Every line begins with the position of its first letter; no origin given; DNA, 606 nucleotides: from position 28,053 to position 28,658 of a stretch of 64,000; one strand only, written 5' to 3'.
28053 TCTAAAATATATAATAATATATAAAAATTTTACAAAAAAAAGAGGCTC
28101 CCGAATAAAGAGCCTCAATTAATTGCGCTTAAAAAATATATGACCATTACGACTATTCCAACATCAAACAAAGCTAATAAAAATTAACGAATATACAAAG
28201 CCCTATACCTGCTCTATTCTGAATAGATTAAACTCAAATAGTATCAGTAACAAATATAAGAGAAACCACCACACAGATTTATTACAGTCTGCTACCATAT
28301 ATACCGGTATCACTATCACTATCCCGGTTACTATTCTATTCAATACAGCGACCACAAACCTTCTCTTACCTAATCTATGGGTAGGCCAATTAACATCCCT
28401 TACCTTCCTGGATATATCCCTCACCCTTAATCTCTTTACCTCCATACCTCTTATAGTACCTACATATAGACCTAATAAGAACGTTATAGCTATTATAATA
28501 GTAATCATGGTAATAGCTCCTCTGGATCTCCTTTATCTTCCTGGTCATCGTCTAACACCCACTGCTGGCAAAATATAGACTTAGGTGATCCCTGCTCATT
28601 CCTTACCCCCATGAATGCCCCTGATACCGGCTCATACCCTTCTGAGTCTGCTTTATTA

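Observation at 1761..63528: Genome-wide 15-bp palindrome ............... marking gene junctions: candidate undescribed phage site system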

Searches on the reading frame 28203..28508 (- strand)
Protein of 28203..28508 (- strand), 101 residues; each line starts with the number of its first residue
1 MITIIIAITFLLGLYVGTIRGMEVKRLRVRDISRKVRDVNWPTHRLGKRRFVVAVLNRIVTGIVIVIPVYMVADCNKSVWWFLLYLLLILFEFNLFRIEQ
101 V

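Call 84: search_protein_families(library=pfam, max_evalue=0.05, proteins=[window:28203-28508:-])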
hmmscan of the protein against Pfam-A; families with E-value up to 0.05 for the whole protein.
window:28203-28508:- (101 aa): 1 family
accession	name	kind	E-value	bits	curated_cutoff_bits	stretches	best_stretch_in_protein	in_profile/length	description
PF01061.29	ABC2_membrane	-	0.028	14.4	26.9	1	17-91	65-143/211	ABC-2 type transporter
